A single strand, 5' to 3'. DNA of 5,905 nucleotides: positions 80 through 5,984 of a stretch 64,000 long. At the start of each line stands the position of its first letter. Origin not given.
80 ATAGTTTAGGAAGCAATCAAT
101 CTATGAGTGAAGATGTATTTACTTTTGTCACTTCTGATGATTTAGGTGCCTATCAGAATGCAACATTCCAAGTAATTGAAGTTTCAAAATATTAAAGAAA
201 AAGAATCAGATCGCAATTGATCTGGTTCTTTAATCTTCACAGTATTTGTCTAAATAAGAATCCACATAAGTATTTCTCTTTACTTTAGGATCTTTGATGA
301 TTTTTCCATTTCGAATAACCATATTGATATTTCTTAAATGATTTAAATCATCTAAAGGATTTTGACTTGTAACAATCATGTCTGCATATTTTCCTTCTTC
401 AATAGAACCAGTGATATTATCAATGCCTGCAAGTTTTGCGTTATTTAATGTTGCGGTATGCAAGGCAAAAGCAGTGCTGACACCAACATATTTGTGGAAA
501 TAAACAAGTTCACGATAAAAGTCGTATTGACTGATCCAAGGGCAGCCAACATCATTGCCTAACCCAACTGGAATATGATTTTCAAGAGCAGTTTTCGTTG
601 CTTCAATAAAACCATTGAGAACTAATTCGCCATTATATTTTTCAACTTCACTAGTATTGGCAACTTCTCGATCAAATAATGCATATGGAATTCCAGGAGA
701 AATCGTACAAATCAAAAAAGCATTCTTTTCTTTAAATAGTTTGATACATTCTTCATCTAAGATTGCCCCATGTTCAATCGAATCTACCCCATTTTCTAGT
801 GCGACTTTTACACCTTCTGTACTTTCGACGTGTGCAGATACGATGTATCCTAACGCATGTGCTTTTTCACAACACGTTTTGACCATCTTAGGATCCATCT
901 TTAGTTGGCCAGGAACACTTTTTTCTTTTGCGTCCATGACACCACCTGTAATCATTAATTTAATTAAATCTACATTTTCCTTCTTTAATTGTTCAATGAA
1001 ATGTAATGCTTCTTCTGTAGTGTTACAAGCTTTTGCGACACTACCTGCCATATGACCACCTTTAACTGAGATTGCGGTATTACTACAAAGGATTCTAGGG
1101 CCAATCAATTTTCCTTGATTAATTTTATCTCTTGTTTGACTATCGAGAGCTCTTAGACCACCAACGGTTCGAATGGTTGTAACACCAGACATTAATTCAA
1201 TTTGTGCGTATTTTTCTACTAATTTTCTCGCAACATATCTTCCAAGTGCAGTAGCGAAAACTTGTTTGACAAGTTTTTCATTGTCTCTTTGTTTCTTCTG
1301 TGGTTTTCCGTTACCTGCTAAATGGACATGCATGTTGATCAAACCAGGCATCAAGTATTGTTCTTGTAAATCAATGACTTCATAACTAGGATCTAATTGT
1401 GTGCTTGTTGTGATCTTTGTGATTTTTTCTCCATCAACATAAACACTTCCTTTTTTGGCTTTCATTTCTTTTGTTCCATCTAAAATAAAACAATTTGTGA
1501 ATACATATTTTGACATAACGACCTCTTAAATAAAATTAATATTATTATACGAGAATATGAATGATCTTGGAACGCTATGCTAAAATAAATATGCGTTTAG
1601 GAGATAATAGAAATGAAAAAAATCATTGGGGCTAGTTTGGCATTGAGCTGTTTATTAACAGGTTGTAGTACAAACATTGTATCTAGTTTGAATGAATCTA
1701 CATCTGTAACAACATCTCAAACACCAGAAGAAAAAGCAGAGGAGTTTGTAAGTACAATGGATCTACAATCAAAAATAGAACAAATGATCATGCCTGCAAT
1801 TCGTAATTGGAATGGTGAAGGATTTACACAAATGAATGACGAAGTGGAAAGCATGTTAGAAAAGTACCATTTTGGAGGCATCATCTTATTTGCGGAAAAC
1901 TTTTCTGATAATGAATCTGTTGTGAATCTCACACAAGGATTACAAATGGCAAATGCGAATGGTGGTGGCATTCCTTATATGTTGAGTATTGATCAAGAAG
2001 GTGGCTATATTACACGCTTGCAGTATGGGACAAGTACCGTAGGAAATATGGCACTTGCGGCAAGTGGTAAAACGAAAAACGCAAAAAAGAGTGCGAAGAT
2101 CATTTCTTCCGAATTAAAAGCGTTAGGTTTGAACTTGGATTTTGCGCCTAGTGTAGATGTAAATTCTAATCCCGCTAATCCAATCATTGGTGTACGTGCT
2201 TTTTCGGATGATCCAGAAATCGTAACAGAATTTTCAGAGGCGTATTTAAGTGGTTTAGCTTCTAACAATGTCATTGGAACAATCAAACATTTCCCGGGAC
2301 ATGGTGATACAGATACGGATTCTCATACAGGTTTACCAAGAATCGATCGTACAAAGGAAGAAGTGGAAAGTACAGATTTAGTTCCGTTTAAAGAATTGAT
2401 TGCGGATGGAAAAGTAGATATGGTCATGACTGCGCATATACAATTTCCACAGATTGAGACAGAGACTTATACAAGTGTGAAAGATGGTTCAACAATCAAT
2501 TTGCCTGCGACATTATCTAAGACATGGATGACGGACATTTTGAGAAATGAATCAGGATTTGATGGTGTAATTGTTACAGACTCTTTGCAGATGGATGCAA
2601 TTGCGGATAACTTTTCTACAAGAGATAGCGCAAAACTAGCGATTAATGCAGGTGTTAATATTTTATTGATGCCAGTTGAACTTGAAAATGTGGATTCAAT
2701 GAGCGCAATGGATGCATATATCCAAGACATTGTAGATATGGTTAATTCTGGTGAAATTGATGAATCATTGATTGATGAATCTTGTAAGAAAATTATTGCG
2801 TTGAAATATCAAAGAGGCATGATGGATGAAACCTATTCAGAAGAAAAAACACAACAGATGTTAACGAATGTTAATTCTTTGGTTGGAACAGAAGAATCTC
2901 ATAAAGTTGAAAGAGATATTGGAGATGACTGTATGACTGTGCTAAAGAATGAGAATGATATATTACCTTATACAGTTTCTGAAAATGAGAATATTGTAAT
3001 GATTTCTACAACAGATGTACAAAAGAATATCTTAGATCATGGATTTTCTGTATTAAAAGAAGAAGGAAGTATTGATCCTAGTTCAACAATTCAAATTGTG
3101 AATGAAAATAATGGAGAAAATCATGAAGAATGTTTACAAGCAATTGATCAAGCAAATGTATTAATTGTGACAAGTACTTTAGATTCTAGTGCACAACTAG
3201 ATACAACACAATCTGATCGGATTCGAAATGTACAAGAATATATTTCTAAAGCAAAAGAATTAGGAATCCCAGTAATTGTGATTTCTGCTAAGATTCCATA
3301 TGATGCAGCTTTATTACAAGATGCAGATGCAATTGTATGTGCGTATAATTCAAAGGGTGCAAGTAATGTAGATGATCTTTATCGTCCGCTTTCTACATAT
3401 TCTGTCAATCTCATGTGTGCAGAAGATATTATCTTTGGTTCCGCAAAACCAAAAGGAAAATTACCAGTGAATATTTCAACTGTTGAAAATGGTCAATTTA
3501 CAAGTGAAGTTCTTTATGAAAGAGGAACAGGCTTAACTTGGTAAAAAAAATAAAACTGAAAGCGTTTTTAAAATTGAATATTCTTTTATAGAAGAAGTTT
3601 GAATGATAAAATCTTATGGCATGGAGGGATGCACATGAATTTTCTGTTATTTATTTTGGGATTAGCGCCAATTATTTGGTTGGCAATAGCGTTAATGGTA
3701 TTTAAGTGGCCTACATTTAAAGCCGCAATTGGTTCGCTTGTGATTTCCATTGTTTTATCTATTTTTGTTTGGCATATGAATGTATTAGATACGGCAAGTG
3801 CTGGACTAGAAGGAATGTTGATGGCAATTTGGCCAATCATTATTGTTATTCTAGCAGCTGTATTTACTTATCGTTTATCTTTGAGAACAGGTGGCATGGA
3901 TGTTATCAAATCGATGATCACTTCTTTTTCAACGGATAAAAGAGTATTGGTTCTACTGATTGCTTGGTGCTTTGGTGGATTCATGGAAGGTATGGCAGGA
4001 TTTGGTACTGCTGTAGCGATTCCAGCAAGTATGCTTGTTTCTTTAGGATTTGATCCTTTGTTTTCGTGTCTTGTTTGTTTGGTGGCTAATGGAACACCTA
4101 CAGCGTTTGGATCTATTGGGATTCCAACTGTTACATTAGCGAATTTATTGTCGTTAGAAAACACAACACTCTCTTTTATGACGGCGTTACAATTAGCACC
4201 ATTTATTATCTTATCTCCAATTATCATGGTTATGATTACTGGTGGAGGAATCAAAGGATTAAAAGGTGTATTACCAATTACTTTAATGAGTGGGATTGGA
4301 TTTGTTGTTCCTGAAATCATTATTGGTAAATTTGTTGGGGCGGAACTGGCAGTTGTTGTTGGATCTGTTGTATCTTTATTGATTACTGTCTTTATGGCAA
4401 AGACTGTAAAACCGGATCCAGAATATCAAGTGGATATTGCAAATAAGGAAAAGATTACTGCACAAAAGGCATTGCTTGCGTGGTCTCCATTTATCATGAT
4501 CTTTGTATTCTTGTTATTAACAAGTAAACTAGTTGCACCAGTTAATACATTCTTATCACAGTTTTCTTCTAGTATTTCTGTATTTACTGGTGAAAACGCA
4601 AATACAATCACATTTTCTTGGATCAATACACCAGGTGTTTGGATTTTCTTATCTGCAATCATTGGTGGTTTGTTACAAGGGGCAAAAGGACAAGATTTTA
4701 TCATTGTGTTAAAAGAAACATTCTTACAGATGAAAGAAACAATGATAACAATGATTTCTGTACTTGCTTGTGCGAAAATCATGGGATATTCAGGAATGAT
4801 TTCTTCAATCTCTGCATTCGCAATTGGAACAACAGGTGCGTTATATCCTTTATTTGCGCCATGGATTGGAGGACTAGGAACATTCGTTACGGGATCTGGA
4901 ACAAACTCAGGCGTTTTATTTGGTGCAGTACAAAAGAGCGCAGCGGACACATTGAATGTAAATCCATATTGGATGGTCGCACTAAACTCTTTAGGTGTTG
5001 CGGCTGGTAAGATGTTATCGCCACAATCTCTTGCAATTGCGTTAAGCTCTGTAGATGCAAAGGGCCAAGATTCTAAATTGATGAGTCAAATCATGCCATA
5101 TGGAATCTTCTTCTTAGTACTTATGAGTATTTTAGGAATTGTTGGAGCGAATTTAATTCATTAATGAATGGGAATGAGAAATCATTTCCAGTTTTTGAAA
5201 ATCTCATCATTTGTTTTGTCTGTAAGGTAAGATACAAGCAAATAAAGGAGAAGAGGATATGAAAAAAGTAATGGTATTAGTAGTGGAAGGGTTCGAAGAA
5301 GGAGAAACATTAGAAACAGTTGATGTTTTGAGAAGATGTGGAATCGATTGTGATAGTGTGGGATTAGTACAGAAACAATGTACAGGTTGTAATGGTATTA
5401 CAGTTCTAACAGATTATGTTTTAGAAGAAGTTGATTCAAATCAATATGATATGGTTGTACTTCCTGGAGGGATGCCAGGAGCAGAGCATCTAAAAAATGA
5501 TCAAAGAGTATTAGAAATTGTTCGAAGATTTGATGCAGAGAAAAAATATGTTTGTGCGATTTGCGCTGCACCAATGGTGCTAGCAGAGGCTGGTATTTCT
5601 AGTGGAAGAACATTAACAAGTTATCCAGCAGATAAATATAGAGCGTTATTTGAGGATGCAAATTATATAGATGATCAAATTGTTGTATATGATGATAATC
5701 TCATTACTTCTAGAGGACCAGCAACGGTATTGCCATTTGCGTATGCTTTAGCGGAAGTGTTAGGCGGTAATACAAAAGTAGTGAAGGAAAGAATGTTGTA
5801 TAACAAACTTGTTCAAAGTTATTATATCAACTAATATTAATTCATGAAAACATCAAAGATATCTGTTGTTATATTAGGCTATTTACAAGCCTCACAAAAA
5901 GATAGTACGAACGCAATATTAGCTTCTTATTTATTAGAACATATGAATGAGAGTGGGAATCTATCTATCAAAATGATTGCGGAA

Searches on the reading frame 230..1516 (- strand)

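Call 41: search_protein_families(library=pfam, proteins=[window:230-1516:-], max_evalue=0.00001)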
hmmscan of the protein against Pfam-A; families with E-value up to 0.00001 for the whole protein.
window:230-1516:- (428 aa): 2 families
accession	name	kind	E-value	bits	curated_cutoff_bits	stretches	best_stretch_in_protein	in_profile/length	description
PF01979.26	Amidohydro_1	-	2.7e-31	109.5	25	1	54-407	1-345/345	Amidohydrolase family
PF07969.17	Amidohydro_3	-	1.8e-17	64.4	29.7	1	203-407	255-471/472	Amidohydrolase family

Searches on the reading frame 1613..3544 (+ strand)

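Call 41: search_protein_families(library=pfam, proteins=[window:1613-3544:+], max_evalue=0.00001)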
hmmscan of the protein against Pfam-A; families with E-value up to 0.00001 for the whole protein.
window:1613-3544:+ (643 aa): 2 families
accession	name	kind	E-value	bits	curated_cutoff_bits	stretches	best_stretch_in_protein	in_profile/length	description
PF00933.27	Glyco_hydro_3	-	2e-95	320.3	27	1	51-396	2-315/316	Glycosyl hydrolase family 3 N terminal domain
PF01915.27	Glyco_hydro_3_C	-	5.6e-12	46.5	31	1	441-642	1-199/200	Glycosyl hydrolase family 3 C-terminal domain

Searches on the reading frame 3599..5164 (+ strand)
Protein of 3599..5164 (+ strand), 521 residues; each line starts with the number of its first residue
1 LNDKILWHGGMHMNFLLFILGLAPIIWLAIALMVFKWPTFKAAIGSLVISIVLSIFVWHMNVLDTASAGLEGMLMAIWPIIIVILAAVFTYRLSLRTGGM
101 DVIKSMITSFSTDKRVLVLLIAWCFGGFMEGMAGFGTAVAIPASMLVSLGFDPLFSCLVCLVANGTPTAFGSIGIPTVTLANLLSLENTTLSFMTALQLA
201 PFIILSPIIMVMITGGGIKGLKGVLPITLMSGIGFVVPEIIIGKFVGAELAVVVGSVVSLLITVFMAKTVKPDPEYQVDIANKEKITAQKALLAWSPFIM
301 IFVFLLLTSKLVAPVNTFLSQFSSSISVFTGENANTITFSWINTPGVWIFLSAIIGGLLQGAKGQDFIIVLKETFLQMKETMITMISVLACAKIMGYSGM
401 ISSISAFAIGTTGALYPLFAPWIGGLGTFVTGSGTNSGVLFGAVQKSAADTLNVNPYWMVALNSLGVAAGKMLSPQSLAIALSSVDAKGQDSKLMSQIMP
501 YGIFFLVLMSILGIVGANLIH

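Call 41: search_protein_families(library=pfam, proteins=[window:3599-5164:+], max_evalue=0.00001)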
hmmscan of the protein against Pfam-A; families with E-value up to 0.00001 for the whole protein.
window:3599-5164:+ (521 aa): 1 family
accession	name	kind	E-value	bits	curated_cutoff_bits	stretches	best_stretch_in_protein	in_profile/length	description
PF02652.20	Lactate_perm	-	1.3e-122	410.7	27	1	18-512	3-518/522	L-lactate permease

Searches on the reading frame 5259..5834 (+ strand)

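Call 41: search_protein_families(library=pfam, proteins=[window:5259-5834:+], max_evalue=0.00001)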
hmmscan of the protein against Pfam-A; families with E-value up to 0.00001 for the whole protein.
window:5259-5834:+ (191 aa): 1 family
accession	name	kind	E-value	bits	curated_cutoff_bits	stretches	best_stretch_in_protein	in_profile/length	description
PF01965.30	DJ-1_PfpI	-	4.3e-45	153.9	26.6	1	2-166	1-164/165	DJ-1/PfpI family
